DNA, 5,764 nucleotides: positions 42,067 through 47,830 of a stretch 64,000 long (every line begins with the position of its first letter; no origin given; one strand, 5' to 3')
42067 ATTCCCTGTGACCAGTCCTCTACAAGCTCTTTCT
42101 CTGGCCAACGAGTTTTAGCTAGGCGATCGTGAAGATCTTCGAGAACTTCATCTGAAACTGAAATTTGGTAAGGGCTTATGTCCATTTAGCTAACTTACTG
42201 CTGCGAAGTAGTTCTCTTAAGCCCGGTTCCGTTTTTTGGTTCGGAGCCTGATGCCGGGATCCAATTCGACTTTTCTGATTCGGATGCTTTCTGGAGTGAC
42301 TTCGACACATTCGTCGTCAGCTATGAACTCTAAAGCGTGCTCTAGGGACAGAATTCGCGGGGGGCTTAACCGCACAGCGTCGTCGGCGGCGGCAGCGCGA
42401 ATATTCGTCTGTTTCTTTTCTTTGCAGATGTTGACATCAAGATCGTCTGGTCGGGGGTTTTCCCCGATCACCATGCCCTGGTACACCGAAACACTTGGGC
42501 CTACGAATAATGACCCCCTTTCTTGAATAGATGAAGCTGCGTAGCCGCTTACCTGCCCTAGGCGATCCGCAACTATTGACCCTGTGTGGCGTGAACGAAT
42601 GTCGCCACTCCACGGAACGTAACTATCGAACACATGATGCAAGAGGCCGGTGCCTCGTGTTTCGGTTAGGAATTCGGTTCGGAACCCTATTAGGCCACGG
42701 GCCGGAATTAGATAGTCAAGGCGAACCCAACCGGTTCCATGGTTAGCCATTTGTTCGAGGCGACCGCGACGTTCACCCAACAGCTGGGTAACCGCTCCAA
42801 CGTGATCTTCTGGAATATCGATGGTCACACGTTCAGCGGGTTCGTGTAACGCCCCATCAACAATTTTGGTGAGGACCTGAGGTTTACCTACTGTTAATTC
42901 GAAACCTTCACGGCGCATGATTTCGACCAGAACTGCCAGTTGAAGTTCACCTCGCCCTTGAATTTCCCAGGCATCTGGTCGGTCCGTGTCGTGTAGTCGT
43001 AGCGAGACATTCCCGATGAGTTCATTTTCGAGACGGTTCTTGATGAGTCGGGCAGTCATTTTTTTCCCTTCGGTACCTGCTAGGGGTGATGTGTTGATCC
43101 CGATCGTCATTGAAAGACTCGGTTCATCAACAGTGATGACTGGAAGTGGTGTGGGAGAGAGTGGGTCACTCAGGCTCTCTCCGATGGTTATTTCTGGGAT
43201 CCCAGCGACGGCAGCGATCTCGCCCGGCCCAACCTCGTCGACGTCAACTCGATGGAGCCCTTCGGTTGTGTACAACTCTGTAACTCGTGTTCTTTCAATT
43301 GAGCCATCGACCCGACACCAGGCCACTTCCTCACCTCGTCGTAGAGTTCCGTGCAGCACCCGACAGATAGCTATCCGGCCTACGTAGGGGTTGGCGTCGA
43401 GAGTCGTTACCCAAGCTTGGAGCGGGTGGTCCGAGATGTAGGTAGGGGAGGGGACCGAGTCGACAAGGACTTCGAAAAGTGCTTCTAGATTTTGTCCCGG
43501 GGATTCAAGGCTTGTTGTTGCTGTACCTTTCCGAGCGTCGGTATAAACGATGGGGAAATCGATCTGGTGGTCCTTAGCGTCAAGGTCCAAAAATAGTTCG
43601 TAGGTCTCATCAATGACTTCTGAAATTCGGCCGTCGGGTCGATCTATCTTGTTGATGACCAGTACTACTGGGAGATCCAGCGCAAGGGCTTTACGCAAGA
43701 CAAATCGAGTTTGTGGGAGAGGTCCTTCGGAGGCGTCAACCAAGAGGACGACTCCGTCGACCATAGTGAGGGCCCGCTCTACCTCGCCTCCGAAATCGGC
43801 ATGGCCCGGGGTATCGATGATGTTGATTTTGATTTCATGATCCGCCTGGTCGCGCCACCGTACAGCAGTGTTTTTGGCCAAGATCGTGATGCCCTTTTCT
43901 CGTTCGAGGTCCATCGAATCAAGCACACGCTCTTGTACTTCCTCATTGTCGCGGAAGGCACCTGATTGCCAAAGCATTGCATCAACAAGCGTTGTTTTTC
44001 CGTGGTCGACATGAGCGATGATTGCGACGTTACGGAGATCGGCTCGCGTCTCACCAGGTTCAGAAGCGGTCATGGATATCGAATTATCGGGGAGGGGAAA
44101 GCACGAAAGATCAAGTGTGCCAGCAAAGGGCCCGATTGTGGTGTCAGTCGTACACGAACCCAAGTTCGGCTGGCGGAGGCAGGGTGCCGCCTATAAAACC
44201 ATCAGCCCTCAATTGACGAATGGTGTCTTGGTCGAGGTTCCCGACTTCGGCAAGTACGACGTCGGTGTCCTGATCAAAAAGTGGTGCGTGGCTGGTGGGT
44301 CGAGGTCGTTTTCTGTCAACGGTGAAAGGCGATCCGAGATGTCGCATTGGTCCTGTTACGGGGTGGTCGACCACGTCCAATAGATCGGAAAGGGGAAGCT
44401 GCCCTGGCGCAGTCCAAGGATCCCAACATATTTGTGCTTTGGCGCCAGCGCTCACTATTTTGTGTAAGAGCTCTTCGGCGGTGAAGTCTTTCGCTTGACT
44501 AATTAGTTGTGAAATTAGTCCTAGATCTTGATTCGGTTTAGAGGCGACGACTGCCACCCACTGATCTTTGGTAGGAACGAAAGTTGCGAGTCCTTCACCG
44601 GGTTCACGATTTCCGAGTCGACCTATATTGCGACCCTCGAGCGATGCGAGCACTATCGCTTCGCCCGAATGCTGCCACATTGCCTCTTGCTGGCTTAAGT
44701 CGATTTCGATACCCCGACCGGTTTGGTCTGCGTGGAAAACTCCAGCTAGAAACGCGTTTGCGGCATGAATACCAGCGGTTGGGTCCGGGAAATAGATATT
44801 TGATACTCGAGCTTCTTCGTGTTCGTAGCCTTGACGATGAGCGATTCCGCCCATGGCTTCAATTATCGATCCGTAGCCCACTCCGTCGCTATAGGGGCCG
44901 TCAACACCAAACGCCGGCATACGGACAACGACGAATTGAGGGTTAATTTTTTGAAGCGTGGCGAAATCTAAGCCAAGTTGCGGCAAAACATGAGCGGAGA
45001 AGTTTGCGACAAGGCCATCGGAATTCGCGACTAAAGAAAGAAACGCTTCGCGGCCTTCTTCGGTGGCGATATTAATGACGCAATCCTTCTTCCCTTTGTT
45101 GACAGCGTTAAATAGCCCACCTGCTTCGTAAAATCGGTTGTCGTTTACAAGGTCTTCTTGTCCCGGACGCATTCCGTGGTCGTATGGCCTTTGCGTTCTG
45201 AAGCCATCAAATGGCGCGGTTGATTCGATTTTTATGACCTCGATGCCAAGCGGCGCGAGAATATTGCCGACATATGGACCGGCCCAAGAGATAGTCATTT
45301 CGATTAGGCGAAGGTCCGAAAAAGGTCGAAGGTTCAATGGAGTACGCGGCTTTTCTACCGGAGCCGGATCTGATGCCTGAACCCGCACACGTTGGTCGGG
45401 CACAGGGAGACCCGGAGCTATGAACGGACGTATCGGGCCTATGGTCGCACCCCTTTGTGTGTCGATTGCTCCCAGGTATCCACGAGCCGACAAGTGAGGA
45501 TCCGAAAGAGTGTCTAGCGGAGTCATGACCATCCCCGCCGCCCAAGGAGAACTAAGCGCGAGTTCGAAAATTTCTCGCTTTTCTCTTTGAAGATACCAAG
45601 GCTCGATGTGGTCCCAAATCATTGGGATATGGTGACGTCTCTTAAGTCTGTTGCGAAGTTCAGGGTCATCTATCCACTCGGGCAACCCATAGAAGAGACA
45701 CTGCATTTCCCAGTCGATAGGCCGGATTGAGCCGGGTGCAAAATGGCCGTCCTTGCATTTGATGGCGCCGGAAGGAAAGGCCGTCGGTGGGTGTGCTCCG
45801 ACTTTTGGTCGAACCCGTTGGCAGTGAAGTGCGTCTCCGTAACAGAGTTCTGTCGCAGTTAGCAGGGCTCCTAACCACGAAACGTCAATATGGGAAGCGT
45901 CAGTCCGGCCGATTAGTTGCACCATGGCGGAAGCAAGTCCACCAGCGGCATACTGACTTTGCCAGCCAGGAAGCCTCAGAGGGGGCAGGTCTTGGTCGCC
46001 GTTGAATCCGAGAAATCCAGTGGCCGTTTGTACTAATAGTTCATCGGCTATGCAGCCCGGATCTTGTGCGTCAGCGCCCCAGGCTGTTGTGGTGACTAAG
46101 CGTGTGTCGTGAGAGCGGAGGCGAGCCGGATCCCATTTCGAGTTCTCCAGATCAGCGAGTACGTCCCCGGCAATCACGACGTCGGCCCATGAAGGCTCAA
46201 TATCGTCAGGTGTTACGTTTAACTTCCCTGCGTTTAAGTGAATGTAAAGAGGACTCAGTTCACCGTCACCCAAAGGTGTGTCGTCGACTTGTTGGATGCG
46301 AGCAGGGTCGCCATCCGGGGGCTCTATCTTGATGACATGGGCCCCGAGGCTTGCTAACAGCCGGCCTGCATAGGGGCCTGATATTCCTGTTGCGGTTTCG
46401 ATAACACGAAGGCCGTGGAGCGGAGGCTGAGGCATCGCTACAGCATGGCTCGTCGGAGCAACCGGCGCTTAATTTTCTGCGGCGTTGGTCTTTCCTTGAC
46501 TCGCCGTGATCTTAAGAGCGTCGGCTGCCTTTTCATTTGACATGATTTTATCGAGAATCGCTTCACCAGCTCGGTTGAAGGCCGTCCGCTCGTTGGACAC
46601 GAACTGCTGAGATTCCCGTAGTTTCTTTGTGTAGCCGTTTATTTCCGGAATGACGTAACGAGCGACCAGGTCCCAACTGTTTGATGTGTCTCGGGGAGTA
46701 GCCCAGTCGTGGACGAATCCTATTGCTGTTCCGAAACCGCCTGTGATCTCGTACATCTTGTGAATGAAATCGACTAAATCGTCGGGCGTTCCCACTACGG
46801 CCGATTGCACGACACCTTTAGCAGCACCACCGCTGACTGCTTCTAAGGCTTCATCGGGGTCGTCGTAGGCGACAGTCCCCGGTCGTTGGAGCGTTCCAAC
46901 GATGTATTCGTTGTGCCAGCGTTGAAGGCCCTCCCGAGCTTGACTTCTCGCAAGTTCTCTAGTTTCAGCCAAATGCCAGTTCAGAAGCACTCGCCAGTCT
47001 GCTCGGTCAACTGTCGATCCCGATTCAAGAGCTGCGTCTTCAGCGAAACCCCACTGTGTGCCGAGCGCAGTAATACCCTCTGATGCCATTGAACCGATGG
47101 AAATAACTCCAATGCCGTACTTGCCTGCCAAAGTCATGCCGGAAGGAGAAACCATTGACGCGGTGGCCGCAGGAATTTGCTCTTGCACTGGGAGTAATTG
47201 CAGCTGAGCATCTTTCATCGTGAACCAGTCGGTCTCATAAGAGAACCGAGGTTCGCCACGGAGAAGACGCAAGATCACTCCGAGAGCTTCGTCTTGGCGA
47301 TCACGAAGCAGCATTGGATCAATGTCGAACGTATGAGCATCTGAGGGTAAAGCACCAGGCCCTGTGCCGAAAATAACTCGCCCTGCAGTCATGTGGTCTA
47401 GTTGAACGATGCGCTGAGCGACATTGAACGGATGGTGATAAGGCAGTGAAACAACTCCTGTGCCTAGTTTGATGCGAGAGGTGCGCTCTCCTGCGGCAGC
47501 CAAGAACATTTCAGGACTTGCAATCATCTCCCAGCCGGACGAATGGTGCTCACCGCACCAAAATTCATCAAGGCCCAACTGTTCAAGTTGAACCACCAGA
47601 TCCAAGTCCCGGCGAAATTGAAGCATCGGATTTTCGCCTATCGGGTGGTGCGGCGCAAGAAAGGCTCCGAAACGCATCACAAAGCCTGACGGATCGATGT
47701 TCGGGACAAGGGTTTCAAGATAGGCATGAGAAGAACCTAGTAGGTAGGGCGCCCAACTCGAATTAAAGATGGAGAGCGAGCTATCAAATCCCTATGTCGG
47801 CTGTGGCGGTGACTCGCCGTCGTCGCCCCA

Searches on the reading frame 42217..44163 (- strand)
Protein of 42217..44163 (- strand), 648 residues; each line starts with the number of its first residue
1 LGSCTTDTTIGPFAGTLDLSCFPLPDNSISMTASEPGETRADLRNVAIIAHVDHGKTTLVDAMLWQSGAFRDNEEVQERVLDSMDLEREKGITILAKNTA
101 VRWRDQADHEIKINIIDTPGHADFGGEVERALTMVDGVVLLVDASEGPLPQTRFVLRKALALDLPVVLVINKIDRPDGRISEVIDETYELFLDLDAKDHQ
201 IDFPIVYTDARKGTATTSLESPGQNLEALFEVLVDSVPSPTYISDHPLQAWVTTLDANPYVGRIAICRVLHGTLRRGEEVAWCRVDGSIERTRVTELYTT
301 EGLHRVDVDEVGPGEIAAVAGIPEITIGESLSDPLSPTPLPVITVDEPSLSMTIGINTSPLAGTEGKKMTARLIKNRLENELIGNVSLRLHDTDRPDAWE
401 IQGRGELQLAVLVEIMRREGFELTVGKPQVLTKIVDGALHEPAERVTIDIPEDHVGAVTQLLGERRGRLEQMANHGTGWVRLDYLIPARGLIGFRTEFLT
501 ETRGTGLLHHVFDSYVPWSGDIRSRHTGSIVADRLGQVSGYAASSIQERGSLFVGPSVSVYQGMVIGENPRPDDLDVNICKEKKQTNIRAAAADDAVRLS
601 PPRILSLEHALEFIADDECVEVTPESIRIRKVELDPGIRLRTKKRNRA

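Call 32: search_protein_families(library=ncbifam, proteins=[window:42217-44163:-], max_evalue=1e-10)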
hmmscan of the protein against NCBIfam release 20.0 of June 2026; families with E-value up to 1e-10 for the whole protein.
window:42217-44163:- (648 aa): 29 families (the best 25 are shown)
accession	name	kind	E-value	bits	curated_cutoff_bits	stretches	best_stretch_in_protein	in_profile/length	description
TIGR01394.1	TypA_BipA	equivalog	5e-273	906.8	757.3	1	43-637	1-590/594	translational GTPase TypA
NF007583.0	PRK10218.1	equivalog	1.1e-193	644.6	1260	1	42-644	4-602/607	ribosome-dependent GTPase TypA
TIGR00484.1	EF-G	equivalog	3.3e-61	207.3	659.4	2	42-213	9-174/691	elongation factor G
TIGR01393.1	lepA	equivalog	3.2e-57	194.2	533.9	1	43-333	3-275/595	translation elongation factor 4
NF009381.0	PRK12740.1-5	subfamily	3.7e-54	184.3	583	2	41-191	7-154/692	elongation factor G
TIGR00490.1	aEF-2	equivalog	7.3e-54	183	738.45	1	42-175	18-150/720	elongation factor EF-2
NF012153.1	tet_protect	equivalog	1.8e-53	181.7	775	1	45-186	2-140/614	tetracycline resistance ribosomal protection protein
NF000120.3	47473_otr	exception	5.5e-44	150.8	900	1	45-187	4-143/608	tetracycline resistance ribosomal protection protein Otr(A)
NF009891.0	PRK13351.1-1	equivalog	3.3e-40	138.3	597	2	40-191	6-154/681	elongation factor G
NF009377.1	PRK12740.1-1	equivalog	2.9e-38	131.7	890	1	39-191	9-158/700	elongation factor G-like protein EF-G2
NF009379.0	PRK12740.1-3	equivalog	2.8e-36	125.4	513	1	40-186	5-148/674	elongation factor G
NF033148.1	tet_protect_M_W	exception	7.8e-34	117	1100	1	44-186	4-143/639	TetM/TetW/TetO/TetS family tetracycline resistance ribosomal protection protein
NF012154.0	tet_protect_Q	exception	3.9e-33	114.6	1425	1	44-177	4-134/638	tetracycline resistance ribosomal protection protein Tet(Q)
NF058620.1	EFG2_Bacteroid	exception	2.6e-32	112.1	1000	1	41-205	7-165/717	elongation factor G2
NF001964.0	PRK00741.1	equivalog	4.7e-31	107.8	473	1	43-214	12-181/529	peptide chain release factor 3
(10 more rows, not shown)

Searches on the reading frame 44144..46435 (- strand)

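Call 44: search_protein_families(library=pfam, proteins=[window:44144-46435:-], max_evalue=0.00001)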
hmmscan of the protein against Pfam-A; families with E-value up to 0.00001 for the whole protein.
window:44144-46435:- (763 aa): 1 family
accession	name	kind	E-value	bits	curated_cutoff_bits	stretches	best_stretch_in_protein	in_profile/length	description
PF02515.22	CoA_transf_3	-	3.4e-101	339.4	23.3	2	373-636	2-249/366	CoA-transferase family III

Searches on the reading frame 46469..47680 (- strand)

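Call 44: search_protein_families(library=pfam, proteins=[window:46469-47680:-], max_evalue=0.00001)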
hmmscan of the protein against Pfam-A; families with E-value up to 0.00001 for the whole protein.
window:46469-47680:- (403 aa): 1 family
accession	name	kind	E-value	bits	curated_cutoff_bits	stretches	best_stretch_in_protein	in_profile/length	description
PF00296.26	Bac_luciferase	-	4.6e-43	148.2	27.9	1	2-311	1-309/314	Luciferase-like monooxygenase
